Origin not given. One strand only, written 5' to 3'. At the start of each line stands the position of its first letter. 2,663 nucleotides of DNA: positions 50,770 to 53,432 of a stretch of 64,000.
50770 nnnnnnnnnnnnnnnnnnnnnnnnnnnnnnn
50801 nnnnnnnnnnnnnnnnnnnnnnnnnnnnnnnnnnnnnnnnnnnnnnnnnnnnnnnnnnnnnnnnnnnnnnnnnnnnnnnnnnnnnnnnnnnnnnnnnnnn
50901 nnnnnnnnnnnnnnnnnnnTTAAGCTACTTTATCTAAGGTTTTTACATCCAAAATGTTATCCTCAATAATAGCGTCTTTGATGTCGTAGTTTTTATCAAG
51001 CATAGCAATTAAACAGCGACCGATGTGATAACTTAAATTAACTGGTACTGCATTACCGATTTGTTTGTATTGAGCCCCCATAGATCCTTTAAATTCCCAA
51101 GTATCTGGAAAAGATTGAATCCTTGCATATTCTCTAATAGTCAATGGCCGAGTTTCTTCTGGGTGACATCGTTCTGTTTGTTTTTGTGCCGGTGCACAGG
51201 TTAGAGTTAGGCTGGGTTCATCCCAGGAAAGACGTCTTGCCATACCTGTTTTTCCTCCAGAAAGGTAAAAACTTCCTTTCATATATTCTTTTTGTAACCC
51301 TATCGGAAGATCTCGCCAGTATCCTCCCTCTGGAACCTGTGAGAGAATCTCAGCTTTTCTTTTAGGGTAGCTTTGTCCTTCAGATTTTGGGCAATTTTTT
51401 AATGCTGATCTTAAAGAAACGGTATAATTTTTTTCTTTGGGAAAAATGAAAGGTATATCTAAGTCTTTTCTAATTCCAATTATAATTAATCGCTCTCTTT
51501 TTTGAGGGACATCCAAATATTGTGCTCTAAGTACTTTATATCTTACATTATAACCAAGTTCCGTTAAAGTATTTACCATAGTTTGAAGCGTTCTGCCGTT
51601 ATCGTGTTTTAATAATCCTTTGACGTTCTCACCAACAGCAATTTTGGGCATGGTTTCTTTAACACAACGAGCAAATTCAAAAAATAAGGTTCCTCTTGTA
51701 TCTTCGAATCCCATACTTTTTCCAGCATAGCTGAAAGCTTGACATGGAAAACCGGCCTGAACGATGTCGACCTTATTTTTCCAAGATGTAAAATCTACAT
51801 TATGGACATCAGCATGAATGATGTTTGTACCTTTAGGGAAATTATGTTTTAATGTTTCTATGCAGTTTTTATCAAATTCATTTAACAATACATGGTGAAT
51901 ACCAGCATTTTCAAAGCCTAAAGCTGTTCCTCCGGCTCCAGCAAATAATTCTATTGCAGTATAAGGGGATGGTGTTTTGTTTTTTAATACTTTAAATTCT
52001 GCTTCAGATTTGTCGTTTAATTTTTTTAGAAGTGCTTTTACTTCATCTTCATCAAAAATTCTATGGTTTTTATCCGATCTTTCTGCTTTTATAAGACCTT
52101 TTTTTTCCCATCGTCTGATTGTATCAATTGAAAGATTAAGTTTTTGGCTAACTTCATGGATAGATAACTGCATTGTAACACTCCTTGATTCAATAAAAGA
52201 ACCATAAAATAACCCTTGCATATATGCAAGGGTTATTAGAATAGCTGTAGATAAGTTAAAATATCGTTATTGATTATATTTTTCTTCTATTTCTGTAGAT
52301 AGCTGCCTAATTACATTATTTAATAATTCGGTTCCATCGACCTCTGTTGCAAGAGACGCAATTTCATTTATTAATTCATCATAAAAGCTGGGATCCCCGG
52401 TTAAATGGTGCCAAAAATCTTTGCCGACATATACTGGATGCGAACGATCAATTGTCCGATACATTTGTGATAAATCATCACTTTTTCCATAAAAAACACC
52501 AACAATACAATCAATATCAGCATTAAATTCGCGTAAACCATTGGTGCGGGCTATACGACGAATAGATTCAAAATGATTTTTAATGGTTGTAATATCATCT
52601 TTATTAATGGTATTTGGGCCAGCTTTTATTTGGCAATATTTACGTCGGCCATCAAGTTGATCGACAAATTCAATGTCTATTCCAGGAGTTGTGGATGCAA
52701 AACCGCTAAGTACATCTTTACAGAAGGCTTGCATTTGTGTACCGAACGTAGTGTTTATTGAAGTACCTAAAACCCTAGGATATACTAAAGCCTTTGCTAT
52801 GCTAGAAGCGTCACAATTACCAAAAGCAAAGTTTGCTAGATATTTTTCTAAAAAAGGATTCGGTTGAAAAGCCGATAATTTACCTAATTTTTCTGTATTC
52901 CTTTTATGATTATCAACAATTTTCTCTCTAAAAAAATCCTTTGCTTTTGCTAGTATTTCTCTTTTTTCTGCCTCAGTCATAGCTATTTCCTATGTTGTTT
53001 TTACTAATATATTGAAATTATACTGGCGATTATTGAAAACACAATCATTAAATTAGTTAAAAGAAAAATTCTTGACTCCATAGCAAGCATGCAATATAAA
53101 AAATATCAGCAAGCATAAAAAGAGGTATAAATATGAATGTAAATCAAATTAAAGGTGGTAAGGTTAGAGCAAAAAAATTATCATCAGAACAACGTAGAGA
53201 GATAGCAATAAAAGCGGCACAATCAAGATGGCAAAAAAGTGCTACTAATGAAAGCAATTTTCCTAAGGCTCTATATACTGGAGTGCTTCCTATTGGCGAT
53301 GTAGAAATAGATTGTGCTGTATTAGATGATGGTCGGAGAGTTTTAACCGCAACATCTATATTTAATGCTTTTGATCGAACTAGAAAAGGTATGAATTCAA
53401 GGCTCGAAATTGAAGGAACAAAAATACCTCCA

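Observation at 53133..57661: Gabija (GajA-GajB) preceded by a closely linked P63C-domain gene (possible three-gene variant)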

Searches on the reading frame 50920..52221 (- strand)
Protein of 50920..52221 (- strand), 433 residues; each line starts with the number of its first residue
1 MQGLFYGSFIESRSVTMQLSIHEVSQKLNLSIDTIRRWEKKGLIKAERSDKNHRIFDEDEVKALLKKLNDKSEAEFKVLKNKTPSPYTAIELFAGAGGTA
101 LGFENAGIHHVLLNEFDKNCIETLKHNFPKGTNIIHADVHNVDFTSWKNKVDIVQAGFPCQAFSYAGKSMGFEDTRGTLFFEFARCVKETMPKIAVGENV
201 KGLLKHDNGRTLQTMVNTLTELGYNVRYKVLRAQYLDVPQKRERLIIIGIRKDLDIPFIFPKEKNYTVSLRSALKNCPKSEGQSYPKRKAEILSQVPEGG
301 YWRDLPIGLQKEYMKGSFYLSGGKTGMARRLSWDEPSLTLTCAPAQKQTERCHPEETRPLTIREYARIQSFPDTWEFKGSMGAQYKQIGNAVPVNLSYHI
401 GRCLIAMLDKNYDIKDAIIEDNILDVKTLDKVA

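Call 3: search_protein_families(library=pfam, proteins=[window:50920-52221:-], max_evalue=0.01)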
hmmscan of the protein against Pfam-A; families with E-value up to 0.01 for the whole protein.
window:50920-52221:- (433 aa): 4 families
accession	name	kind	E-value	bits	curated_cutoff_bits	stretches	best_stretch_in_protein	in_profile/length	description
PF00145.23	DNA_methylase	-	2.3e-86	290.6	22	1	88-403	2-321/324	C-5 cytosine-specific DNA methylase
PF00376.29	MerR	-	1.7e-11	44.2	28.2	1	20-56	1-38/38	MerR family regulatory protein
PF13411.12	MerR_1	-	1e-10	42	21.6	1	20-64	2-46/69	MerR HTH family regulatory protein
PF12728.13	HTH_17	-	7.5e-05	23.3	27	1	19-67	2-49/51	Helix-turn-helix domain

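Call 4: search_protein_families(library=padloc, proteins=[window:50920-52221:-], max_evalue=0.01)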
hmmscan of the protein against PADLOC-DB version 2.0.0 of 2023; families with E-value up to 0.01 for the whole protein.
window:50920-52221:- (433 aa): 66 families (the best 25 are shown)
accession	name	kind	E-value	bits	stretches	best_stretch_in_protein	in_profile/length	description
PDLC03272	MTase_II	-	2.5e-115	383.9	1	17-415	3-397/407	Type II methyltransferase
PDLC03330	MTase_II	-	2.8e-112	373.6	1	76-409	87-427/430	Type II methyltransferase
PDLC03378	MTase_II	-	1.9e-98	327.9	1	87-413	3-335/344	Type II methyltransferase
PDLC03234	MTase_II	-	2.5e-78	262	2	87-281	5-206/375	Type II methyltransferase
PDLC00026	DruM2|DruM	-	8.7e-74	247.1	1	88-410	6-320/336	DNA cytosine methylase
PDLC00033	DruM2|DruM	-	6.3e-73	244.2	1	83-410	18-366/368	DNA cytosine methylase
PDLC03326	MTase_II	-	1.5e-65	220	2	87-262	5-188/412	Type II methyltransferase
PDLC00027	DruM2|DruM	-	6.6e-63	211.2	2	89-343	14-251/361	DNA cytosine methylase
PDLC02650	DrmMII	-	2.6e-61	205.9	2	210-403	202-413/435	DrmMII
PDLC03307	MTase_II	-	6.2e-61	204.7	3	88-214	2-125/382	Type II methyltransferase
PDLC03237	MTase_II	-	1.3e-60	203.4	2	77-255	785-973/1036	Type II methyltransferase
PDLC00031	DruM2|DruM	-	2.7e-57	192.5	2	89-275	14-197/361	DNA cytosine methylase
PDLC03361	MTase_II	-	1.1e-49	167.5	2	32-260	22-292/455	Type II methyltransferase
PDLC02649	DrmMII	-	1.4e-47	160.6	3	148-280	113-250/422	DrmMII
PDLC02648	DrmMII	-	1.9e-47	160.1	2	82-264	17-242/468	DrmMII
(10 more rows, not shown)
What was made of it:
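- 50920..52980 (-): Type II restriction-modification operon. EcoO109I-like endonuclease at 52267-52980 and MerR-fused C5 methyltransferase at 50920-52221. Divergent from P63C and part of the conserved backbone. Calls 3 and 4.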

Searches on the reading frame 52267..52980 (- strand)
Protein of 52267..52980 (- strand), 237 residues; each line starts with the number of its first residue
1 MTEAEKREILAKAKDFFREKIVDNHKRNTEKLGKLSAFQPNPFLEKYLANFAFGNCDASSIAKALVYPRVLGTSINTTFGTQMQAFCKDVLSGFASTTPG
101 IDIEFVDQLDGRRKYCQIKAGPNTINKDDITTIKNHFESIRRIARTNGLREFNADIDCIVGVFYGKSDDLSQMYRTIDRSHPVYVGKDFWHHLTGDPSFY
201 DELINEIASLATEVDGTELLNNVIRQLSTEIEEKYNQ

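Call 3: search_protein_families(library=pfam, proteins=[window:52267-52980:-], max_evalue=0.01)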
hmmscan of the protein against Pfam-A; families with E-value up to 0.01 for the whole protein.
window:52267-52980:- (237 aa): 2 families
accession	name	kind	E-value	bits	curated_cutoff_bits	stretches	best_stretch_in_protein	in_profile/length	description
PF14511.12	RE_EcoO109I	-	2.4e-35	122.5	22.5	1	13-213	3-196/198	Type II restriction endonuclease EcoO109I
PF09520.16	RE_TdeIII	-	0.0072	16.4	27.2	0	105-207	137-238/242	Type II restriction endonuclease, TdeIII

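Call 4: search_protein_families(library=padloc, proteins=[window:52267-52980:-], max_evalue=0.01)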
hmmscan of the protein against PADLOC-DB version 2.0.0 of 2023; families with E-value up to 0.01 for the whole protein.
window:52267-52980:- (237 aa): 1 family
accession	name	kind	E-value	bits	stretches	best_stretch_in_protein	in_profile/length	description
PDLC03471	REase_II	-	9.5e-06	23.2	1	104-236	110-251/272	Type II restriction enzyme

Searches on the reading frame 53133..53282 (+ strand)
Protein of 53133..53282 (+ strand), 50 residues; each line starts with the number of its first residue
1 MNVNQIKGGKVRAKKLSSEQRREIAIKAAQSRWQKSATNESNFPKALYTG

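Call 83: search_protein_families(library=pfam, proteins=[window:53133-53282:+], max_evalue=10)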
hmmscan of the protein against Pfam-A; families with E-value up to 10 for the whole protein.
seq(50 aa): 4 families
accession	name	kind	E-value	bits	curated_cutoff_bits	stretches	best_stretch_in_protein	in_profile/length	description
PF13332.12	Fil_haemagg_2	-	0.018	15.6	22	1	5-42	38-76/170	Hemagglutinin repeat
PF15811.11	SVIP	-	0.023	15.3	27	1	13-39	13-38/66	Small VCP/p97-interacting protein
PF23171.1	bHLH_HIF1A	-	0.084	13.6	27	1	12-36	9-33/80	Hypoxia-inducible factor 1-alpha bHLH domain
PF05318.17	Tombus_movement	-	0.088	14.1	21.3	1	5-43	16-56/71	Tombusvirus movement protein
